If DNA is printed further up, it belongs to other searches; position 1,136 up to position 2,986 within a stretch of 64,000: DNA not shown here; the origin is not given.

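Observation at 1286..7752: Four-gene multihaem cytochrome / beta-barrel cluster: candidate porin-cytochrome trans-envelope electron conduit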

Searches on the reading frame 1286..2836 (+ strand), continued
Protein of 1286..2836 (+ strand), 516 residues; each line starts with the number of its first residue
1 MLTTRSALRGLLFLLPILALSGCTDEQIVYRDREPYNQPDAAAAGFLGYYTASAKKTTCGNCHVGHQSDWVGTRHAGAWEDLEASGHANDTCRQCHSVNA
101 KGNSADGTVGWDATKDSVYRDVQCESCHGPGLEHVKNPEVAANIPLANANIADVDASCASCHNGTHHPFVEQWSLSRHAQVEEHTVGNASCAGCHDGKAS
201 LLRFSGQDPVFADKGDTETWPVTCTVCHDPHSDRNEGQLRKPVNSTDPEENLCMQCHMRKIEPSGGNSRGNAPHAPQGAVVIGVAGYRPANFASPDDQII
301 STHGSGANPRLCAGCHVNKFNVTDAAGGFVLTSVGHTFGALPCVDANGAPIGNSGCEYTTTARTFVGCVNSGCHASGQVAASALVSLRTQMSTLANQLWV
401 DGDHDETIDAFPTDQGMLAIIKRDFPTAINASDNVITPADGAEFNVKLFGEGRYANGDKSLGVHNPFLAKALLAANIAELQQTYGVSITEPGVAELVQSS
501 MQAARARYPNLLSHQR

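Call 44: search_solved_structures(query=A2, max_evalue=1, show_alignments=1)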
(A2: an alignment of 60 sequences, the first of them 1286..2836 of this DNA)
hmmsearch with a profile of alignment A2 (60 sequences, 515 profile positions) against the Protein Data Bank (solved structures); distinct sequences matched with E-value up to 1: 19.
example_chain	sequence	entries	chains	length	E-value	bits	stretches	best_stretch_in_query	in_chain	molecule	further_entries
6qvm_A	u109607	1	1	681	4.7e-13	51.5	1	85-292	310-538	Multiheme cytochrome cf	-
6i5b_A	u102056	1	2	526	1.9e-11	46.3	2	58-96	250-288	Uncharacterized protein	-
6r2q_A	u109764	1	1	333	5.3e-09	38.2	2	82-260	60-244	Cystathionine beta-synthase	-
1bvb_A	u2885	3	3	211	1.9e-05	26.5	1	55-131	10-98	CYTOCHROME C-554 | CYTOCHROME C554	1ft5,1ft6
8rv0_Y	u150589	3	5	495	0.0012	20.6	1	182-232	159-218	Octaheme cytochrome c nitrite reductase | Octaheme nitrite c cytochrome c reductase | Octaheme nitrite reductase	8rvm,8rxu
2ot4_A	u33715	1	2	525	0.0023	19.6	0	117-175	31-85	Eight-heme nitrite reductase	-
3rkh_A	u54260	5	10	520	0.0026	19.4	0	117-175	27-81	Eight-heme nitrite reductase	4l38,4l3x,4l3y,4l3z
2zo5_A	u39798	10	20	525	0.0027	19.4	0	117-175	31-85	Eight-heme nitrite reductase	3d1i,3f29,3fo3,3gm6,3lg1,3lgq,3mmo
4q4u_A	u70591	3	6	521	0.0028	19.3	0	117-175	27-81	Eight-heme nitrite reductase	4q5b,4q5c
4q0t_A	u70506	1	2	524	0.0028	19.3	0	117-175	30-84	Eight-heme nitrite reductase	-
3uu9_A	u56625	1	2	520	0.0029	19.3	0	117-175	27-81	Eight-heme nitrite reductase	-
3owm_A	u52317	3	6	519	0.0031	19.2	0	117-175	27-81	Eight-heme nitrite reductase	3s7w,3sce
1fgj_A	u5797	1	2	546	0.025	16.2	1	142-321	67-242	HYDROXYLAMINE OXIDOREDUCTASE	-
6m0p_A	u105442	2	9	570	0.054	15.1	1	142-320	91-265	Aerobic hydroxylamine oxidoreductase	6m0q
4fas_A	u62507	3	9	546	0.062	14.9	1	142-317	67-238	Hydroxylamine oxidoreductase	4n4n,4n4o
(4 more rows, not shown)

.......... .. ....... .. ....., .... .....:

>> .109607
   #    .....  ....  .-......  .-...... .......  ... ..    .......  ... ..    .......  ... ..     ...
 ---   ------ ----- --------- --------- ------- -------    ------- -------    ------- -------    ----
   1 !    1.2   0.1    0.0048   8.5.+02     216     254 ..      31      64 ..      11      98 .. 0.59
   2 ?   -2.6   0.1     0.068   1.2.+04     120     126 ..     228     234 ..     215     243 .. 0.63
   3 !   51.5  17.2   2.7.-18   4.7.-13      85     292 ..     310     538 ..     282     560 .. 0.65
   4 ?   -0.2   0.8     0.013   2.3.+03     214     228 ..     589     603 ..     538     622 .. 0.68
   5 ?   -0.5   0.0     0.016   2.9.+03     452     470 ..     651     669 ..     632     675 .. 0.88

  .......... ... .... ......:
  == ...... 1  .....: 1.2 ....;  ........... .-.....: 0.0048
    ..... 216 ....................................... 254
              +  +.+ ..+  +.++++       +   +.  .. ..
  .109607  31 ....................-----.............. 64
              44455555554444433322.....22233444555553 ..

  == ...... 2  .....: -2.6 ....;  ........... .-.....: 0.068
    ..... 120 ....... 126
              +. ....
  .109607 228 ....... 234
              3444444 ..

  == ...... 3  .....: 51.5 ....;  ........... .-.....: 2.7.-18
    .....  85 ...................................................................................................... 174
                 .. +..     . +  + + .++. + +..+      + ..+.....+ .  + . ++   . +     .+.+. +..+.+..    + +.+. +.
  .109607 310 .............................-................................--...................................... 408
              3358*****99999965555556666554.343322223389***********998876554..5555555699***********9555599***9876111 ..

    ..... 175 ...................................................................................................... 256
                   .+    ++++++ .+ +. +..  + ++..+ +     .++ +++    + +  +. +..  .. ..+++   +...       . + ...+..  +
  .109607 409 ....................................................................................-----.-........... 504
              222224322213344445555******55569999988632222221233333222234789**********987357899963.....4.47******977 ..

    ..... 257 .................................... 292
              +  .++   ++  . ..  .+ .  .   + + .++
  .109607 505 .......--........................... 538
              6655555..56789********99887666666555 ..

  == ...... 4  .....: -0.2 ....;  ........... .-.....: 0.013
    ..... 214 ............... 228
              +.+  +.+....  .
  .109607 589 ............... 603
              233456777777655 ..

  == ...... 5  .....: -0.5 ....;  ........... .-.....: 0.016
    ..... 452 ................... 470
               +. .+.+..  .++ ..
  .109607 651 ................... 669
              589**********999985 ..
